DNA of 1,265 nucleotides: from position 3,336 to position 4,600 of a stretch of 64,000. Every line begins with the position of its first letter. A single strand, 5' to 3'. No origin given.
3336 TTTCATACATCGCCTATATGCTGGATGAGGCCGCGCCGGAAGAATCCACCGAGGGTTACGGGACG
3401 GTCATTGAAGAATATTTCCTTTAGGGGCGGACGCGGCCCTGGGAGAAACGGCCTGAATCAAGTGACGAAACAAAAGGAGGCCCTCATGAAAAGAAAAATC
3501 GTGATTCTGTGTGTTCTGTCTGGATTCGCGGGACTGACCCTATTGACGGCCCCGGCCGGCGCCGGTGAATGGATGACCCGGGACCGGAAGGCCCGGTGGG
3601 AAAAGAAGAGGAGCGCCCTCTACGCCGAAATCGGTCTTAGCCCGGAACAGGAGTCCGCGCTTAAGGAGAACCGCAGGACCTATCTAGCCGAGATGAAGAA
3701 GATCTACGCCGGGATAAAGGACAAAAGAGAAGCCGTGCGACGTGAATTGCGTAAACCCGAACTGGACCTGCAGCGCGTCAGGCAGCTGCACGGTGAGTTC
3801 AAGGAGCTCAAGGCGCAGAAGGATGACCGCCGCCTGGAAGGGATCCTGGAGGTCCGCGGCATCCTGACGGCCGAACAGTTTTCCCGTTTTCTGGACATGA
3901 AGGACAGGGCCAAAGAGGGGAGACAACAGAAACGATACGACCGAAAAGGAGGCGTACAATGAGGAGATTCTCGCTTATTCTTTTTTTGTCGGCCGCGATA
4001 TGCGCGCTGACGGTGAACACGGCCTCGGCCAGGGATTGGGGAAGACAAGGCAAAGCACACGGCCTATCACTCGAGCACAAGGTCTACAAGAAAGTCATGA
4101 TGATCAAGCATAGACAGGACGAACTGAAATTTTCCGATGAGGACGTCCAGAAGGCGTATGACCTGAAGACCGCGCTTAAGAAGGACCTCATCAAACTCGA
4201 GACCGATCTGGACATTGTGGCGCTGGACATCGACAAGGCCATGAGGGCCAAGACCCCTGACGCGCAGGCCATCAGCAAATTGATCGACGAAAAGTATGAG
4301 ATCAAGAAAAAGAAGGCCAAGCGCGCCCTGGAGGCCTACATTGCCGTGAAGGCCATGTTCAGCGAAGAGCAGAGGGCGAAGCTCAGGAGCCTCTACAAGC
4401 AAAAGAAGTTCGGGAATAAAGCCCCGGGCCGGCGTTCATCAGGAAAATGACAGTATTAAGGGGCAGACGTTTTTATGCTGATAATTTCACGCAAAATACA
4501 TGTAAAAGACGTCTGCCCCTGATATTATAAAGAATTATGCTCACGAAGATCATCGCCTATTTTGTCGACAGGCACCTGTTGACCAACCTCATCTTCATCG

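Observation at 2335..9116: CnrYXH-like stress module (ECF sigma, ZAS anti-sigma, two LTXXQ periplasmic proteins) fused to an HAE1-type RND pump and TolC-like OMF with no membrane-fusion protein gene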

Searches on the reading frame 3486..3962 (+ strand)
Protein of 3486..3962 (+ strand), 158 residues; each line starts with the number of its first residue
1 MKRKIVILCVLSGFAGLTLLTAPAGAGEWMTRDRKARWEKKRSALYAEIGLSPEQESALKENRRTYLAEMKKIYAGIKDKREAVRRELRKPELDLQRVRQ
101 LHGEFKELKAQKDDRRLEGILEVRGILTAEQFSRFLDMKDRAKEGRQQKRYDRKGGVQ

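Call 4: search_protein_families(library=pfam, proteins=[window:3486-3962:+], max_evalue=0.1)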
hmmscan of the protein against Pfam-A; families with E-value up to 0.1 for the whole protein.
window:3486-3962:+ (158 aa): 5 families
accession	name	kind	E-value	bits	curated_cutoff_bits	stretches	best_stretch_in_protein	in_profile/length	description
PF13801.11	Metal_resist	-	3.2e-12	47.1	29.2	1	24-132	13-123/125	Heavy-metal resistance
PF07813.17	LTXXQ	-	2.2e-07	31.9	24.3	1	43-134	7-95/100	LTXXQ motif family protein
PF25764.1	KIF21A_4th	-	0.005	17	33.1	1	35-113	70-152/183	KIF21A-like domain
PF07746.16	LigA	-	0.043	14.4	25.3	1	30-62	9-41/87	Aromatic-ring-opening dioxygenase LigAB, LigA subunit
PF24193.1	DUF7418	-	0.056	14.3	27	0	109-137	61-89/101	Domain of unknown function (DUF7418)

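Call 5: search_protein_families(library=ncbifam, proteins=[window:3486-3962:+], max_evalue=0.1)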
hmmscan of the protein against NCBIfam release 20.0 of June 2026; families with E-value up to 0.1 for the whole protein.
window:3486-3962:+ (158 aa): 1 family
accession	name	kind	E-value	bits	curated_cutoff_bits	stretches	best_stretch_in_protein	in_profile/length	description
NF009391.0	PRK12750.1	equivalog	0.00028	20.9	148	1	6-150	9-160/170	CpxP family protein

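Call 31: find_homologous_proteins(query=window:3486-3959:+, max_evalue=0.001)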
Query window:3486-3959:+ (158 aa): 52 proteins with E <= 0.001 among 165 candidates.
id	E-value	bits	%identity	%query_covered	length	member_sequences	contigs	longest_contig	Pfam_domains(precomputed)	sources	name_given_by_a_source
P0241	2.3e-94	331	100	100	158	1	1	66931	PF13801.12,PF07813.18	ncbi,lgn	-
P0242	5.6e-22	96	36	94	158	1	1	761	PF13801.12,PF07813.18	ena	-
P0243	5.5e-21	93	41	87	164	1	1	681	PF13801.12,PF07813.18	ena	-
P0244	4.4e-20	90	39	87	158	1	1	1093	PF13801.12,PF07813.18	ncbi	-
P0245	1.7e-19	88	40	80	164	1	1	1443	PF13801.12,PF07813.18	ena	-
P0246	2.2e-19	88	41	80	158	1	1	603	PF13801.12,PF07813.18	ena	-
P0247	2.7e-19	88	40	80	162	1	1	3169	PF13801.12,PF07813.18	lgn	-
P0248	2.9e-19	87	35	94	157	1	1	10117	PF13801.12,PF07813.18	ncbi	-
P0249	3.0e-19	87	38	80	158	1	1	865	PF13801.12,PF07813.18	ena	-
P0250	3.5e-19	87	37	86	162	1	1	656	PF13801.12,PF07813.18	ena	-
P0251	5.2e-19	87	38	81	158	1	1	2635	PF13801.12,PF07813.18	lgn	-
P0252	6.4e-19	86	39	80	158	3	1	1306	PF13801.12,PF07813.18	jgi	jgi:Spy/CpxP family protein refolding chaperone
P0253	8.7e-19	86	38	86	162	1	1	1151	PF13801.12,PF07813.18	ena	-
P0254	8.8e-19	86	41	80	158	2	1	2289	PF13801.12,PF07813.18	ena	-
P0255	9.0e-19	86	38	80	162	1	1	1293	PF13801.12,PF07813.18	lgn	-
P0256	9.4e-19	86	40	79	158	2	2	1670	PF13801.12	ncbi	-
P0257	9.7e-19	86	38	88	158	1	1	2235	PF13801.12,PF07813.18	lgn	-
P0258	1.1e-18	86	37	85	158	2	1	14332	PF13801.12,PF07813.18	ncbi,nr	ncbi:MAG: periplasmic heavy metal sensor [Candidatus Scalindua sp.]|nr:periplasmic heavy metal senso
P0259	1.1e-18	86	38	80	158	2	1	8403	PF13801.12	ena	-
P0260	1.5e-18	85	34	88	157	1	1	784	PF13801.12,PF07813.18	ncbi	-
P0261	1.9e-18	85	38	80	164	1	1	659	PF13801.12,PF07813.18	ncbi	-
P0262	2.0e-18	85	36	87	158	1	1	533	PF13801.12,PF07813.18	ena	-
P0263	3.2e-18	84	36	85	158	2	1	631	PF13801.12,PF07813.18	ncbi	-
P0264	4.7e-18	84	38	80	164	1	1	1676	PF13801.12,PF07813.18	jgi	jgi:Spy/CpxP family protein refolding chaperone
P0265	5.1e-18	83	37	88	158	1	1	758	PF13801.12,PF07813.18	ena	-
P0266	5.4e-18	83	37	85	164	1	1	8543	PF13801.12,PF07813.18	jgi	jgi:Spy/CpxP family protein refolding chaperone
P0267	5.4e-18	83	37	80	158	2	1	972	PF13801.12,PF07813.18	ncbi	-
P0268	6.1e-18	83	36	80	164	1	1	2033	PF13801.12,PF07813.18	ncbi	-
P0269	8.0e-18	83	35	80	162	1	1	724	PF13801.12,PF07813.18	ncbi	-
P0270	8.6e-18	83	38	80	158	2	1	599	PF13801.12,PF07813.18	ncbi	-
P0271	9.5e-18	83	37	80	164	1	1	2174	PF13801.12,PF07813.18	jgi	-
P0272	1.3e-17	82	38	80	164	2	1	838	PF13801.12,PF07813.18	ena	-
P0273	1.8e-17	82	38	82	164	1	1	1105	PF13801.12,PF07813.18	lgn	-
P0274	2.0e-17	81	37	80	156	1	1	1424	PF13801.12,PF07813.18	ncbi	-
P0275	3.4e-17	81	38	80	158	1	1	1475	PF13801.12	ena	-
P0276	4.4e-17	80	36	80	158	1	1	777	PF13801.12,PF07813.18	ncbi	-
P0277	5.3e-17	80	37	80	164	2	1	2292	PF13801.12,PF07813.18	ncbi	-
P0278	6.3e-17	80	36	80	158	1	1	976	PF13801.12,PF07813.18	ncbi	-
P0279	6.4e-17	80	35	80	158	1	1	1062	PF13801.12,PF07813.18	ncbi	-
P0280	6.6e-17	80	38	92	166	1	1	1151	PF13801.12,PF07813.18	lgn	-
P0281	8.8e-17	79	38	87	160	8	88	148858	PF13801.12,PF07813.18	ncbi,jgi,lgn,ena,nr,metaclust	ncbi:MAG: periplasmic heavy metal sensor [Candidatus Scalindua sp.]|nr:periplasmic heavy metal senso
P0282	9.8e-17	79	37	87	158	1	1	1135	PF13801.12,PF07813.18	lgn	-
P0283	1.0e-16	79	37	80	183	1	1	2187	PF13801.12,PF07813.18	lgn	-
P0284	1.8e-16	78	36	80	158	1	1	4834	PF13801.12,PF07813.18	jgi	-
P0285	6.2e-16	77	35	80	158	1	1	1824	PF13801.12,PF07813.18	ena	-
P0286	6.3e-16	77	34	80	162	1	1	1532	PF13801.12,PF07813.18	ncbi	-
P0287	9.0e-16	76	38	80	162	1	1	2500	PF13801.12,PF07813.18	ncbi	-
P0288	1.0e-15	76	35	80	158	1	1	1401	PF13801.12,PF07813.18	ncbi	-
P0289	1.7e-15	75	43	59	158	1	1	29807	PF13801.12,PF07813.18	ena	-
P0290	1.8e-15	75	33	88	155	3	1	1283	PF13801.12,PF07813.18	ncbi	-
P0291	3.1e-15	74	42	60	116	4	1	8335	PF13801.12,PF07813.18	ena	-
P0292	1.3e-14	72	35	80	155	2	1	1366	PF13801.12,PF07813.18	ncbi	-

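Call 32: find_encoding_contigs(protein=P0281, flank=5000, max_places=2)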
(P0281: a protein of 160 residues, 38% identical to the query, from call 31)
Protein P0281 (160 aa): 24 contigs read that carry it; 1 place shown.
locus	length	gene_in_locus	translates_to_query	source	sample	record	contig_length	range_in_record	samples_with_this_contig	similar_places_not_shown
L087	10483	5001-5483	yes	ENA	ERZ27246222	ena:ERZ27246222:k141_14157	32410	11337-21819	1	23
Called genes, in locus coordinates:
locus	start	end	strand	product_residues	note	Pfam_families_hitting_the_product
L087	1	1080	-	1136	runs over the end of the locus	PF01433:Peptidase_M1, PF04389:Peptidase_M28, PF01546:Peptidase_M20 (weak), PF13180:PDZ_2, PF17820:PDZ_6 (weak)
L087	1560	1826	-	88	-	PF10387:DUF2442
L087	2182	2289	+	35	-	-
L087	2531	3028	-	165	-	PF13441:Gly-zipper_YMGG, PF13488:Gly-zipper_Omp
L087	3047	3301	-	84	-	-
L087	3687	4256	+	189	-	PF07638:Sigma70_ECF, PF04542:Sigma70_r2, PF08281:Sigma70_r4_2, PF04545:Sigma70_r4, PF13384:HTH_23 (faint)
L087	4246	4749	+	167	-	PF13490:zf-HC2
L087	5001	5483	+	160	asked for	PF13801:Metal_resist, PF07813:LTXXQ (weak)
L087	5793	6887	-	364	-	PF00805:Pentapeptide, PF13599:Pentapeptide_4, PF00805:Pentapeptide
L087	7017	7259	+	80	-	-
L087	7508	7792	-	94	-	PF13499:EF-hand_7, PF13202:EF-hand_5 (faint), PF00036:EF-hand_1 (weak), PF13405:EF-hand_6 (weak)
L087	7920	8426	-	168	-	PF13801:Metal_resist (weak), PF16231:DUF4890 (weak), PF07813:LTXXQ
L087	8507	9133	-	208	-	PF20125:DUF6515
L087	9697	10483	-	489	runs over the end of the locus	PF05598:DUF772, PF01609:DDE_Tnp_1, PF13751:DDE_Tnp_1_6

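Call 33: find_encoding_contigs(protein=P0248, flank=5000, max_places=1)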
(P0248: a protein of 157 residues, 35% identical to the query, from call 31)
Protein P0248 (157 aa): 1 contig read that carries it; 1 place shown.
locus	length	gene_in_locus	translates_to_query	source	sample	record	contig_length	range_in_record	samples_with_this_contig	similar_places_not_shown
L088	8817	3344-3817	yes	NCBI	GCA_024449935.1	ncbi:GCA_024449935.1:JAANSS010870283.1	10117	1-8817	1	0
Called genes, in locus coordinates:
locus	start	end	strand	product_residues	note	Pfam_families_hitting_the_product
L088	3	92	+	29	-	?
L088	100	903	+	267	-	PF01869:BcrAD_BadFG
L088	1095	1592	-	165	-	PF13441:Gly-zipper_YMGG, PF13488:Gly-zipper_Omp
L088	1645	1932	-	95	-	-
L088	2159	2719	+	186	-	PF07638:Sigma70_ECF, PF04542:Sigma70_r2, PF08281:Sigma70_r4_2, PF04545:Sigma70_r4, PF13384:HTH_23 (weak)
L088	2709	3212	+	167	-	PF13490:zf-HC2 (weak)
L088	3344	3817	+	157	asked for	PF13801:Metal_resist, PF07813:LTXXQ (weak)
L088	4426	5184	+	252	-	-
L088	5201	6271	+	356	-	PF01625:PMSR, PF01641:SelR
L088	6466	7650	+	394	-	PF00365:PFK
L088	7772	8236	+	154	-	-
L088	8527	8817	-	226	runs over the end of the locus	-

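Call 58: search_solved_structures(query=A4, max_evalue=1)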
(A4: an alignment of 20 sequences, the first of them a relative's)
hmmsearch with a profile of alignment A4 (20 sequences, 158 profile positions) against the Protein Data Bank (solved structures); distinct sequences matched with E-value up to 1: 2.
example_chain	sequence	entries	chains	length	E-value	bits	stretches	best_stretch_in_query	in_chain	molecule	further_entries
9dzc_A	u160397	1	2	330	0.46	13.7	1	69-116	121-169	Reticulocyte-binding protein 2b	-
3lay_A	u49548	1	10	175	0.66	13.2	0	56-122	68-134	Zinc resistance-associated protein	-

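Call 79: predict_structure(alignment_id=A4)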
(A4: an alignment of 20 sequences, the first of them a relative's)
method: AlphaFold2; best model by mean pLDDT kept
length: 158 residues; sequences in the alignment: 20
mean_pLDDT: 76.6   pTM: 0.62
mean pLDDT of the five models: 76.6, 75.3, 74.3, 73.7, 72.8
residues with pLDDT >= 90: 68; 70-90: 44; 50-70: 14; < 50: 32
segments of 3 or more residues with pLDDT < 50: 1-30
pLDDT, mean of each block of 10 residues (from residue 1): 33 38 38 75 84 92 89 94 95 97 96 89 92 85 67 57
secondary structure, 60 per line:
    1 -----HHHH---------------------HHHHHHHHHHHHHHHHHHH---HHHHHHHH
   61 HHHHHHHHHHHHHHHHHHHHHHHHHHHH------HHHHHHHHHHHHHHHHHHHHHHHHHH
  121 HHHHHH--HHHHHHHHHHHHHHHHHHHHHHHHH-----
elements in order: H6-9 H31-49 H53-88 H95-126 H129-153

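Call 81: fold_search(model_id=the predicted structure, library=pdb)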
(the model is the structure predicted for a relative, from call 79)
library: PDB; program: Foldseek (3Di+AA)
matches with E <= 10: 314; with E <= 0.001: 0
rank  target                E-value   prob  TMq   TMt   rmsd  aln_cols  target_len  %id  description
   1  3lay_A                5.0e-02  1.00  0.42  0.77   2.2        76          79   16  Alpha-Helical barrel formed by the decamer of the zinc resistance-associated protein (STM4172) from Salmonella enteric (released 2010-01-19)
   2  3lay_F                1.5e-01  1.00  0.39  0.71   2.7        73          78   16  Alpha-Helical barrel formed by the decamer of the zinc resistance-associated protein (STM4172) from Salmonella enteric (released 2010-01-19)
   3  3lay_H                1.5e-01  1.00  0.38  0.69   2.9        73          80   16  Alpha-Helical barrel formed by the decamer of the zinc resistance-associated protein (STM4172) from Salmonella enteric (released 2010-01-19)
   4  3lay_D                2.4e-01  1.00  0.39  0.73   2.4        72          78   15  Alpha-Helical barrel formed by the decamer of the zinc resistance-associated protein (STM4172) from Salmonella enteric (released 2010-01-19)
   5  3lay_J                2.5e-01  1.00  0.37  0.66   3.0        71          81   17  Alpha-Helical barrel formed by the decamer of the zinc resistance-associated protein (STM4172) from Salmonella enteric (released 2010-01-19)
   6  3lay_G                3.4e-01  1.00  0.39  0.72   2.6        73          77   15  Alpha-Helical barrel formed by the decamer of the zinc resistance-associated protein (STM4172) from Salmonella enteric (released 2010-01-19)
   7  8pop_B                3.6e-01  0.87  0.38  0.47  10.3       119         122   18  HK97 small terminase in complex with DNA (released 2023-08-09)
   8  3o39_A                3.8e-01  0.93  0.38  0.56   4.9        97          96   16  Crystal Structure of SPY (released 2011-02-16)
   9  5wo2_B                4.5e-01  0.97  0.41  0.65   4.1        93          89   16  Chaperone Spy bound to Casein Fragment (Casein un-modeled) (released 2017-08-16)
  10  6owz_B                4.5e-01  0.96  0.39  0.64   5.4        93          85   17  Spy H96L:Im7 L19pI-Phe complex; multiple anomalous datasets contained herein for element identification (released 2019-05-29)
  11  3itf_A                4.5e-01  0.93  0.42  0.55   5.2       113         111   14  Structural basis for the inhibitory function of the CPXP adaptor protein (released 2011-01-26)
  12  6bie_A                4.5e-01  0.91  0.37  0.53   4.6       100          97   14  MISREADING CHAPERONE-SUBSTRATE COMPLEXES FROM RANDOM NOISE (released 2018-10-17)
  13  6owx_A                6.0e-01  0.84  0.35  0.53   6.3        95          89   17  Spy H96L:Im7 L18pI-Phe complex; multiple anomalous datasets contained herein for element identification (released 2019-05-29)
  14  5f5p_A                6.7e-01  0.44  0.33  0.30  11.0       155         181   15  Molecular Basis for Shroom2 Recognition by Rock1 (released 2016-10-19)
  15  3epv_A                7.5e-01  0.95  0.48  0.66   3.9       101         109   13  X-ray Structure of the Metal-sensor CnrX in both the Apo- and Copper-bound Forms (released 2008-11-25)
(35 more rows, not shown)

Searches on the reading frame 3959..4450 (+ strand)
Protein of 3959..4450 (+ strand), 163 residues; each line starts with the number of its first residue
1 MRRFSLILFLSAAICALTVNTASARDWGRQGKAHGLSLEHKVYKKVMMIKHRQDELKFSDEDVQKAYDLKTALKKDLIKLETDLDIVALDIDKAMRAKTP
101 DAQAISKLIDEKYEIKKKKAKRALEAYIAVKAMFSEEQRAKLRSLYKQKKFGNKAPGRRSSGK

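Call 4: search_protein_families(library=pfam, proteins=[window:3959-4450:+], max_evalue=0.1)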
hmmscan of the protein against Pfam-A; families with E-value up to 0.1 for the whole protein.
window:3959-4450:+ (163 aa): 2 families
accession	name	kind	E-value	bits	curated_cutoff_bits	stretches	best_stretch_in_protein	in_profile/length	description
PF13801.11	Metal_resist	-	0.00017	22.2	29.2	1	12-140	8-124/125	Heavy-metal resistance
PF07813.17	LTXXQ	-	0.07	14.3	24.3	0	50-145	7-99/100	LTXXQ motif family protein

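Call 5: search_protein_families(library=ncbifam, proteins=[window:3959-4450:+], max_evalue=0.1)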
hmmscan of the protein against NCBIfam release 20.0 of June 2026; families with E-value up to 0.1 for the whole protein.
window:3959-4450:+ (163 aa): 2 families
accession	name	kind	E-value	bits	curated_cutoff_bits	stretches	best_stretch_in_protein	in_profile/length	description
NF041439.1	TraE_Enteroc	subfamily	0.0013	19.2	100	1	93-150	14-70/99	type IV conjugative transfer system protein TraE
NF041724.1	phane_AmcA_4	equivalog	0.04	14.5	40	1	20-35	28-44/52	multiple cyclophane-containing RiPP AmcA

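Call 59: search_solved_structures(query=A5, max_evalue=1)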
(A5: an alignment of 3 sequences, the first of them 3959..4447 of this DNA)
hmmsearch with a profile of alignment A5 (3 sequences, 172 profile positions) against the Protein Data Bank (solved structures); distinct sequences matched with E-value up to 1: 9.
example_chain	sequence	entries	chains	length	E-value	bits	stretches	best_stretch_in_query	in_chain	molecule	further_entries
1whu_A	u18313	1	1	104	0.059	16.4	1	70-129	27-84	polynucleotide phosphorylase; 3'-5' RNA exonuclease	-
9evt_T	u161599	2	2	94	0.19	14.7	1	10-65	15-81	30S ribosomal protein S31, mitochondrial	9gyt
6xyw_Bt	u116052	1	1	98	0.3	14.1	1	21-65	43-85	30S ribosomal protein S31, mitochondrial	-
5eya_A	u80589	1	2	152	0.31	14.1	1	67-140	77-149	Ubiquitin-conjugating enzyme E2 N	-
4whv_B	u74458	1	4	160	0.35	13.9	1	67-140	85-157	Ubiquitin-conjugating enzyme E2 N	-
9evs_T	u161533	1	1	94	0.39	13.8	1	24-65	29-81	bTHXm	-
5ihf_A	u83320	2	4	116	0.48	13.5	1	61-151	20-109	VirG-like protein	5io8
9h2i_B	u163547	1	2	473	0.71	12.9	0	104-147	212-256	Dihydrolipoyl dehydrogenase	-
4jdr_A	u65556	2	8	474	0.71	12.9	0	104-147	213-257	Dihydrolipoyl dehydrogenase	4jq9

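Call 77: find_related_loci(query=window:3959-4447:+, collection=metagenome_contigs, flank=8000)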
Query window:3959-4447:+ (163 aa) in metagenome_contigs; peptide patterns used: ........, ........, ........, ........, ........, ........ (x = any residue, [..] = any of these).
187 stretches matched a pattern; 1 encode a relative of the query (tblastn E <= 1e-3); 1 distinct loci.
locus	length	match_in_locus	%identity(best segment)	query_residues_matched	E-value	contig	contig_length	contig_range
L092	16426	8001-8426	33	6-149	2e-17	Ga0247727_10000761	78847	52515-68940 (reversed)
